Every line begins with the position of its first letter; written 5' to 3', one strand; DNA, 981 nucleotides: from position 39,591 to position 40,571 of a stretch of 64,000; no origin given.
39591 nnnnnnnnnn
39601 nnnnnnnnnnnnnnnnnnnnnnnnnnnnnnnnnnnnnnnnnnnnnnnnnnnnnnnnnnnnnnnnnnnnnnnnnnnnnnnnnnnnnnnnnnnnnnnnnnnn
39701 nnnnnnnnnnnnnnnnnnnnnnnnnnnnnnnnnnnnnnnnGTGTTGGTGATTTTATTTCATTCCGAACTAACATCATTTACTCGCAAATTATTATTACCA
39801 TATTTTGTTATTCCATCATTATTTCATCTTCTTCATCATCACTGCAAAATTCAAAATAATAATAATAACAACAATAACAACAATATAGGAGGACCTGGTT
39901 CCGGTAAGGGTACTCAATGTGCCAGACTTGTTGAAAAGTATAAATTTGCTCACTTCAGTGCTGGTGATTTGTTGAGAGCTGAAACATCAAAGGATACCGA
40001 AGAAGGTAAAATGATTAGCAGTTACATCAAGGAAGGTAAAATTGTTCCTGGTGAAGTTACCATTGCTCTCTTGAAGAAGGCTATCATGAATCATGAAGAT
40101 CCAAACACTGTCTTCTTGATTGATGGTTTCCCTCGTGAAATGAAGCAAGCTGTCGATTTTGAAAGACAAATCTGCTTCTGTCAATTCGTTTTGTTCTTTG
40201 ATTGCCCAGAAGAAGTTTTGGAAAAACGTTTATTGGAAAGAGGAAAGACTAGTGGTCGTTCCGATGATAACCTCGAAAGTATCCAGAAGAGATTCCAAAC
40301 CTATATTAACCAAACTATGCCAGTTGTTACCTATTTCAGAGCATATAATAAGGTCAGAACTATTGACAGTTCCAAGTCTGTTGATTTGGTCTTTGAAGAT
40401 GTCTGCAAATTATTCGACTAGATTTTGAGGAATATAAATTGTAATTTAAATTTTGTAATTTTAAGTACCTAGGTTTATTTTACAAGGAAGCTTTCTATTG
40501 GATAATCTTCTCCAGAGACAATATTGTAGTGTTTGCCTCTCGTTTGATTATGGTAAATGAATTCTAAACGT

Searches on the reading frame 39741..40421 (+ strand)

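Call 58: search_protein_families(library=pfam, proteins=[window:39741-40421:+], max_evalue=0.001)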
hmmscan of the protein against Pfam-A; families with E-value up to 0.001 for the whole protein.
window:39741-40421:+ (226 aa): 5 families
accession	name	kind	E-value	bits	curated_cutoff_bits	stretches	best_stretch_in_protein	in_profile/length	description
PF00406.28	ADK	-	1.1e-48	165.6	26.8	1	49-201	2-148/151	Adenylate kinase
PF13207.12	AAA_17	-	1.3e-33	116.6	27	1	49-182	1-136/136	AAA domain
PF13238.12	AAA_18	-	1.9e-09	38.5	29.4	1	50-179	5-123/128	AAA domain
PF02223.23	Thymidylate_kin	-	3.5e-06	27.3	27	0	52-103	5-54/185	Thymidylate kinase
PF13671.12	AAA_33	-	8.1e-05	23.4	27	1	49-185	5-140/143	AAA domain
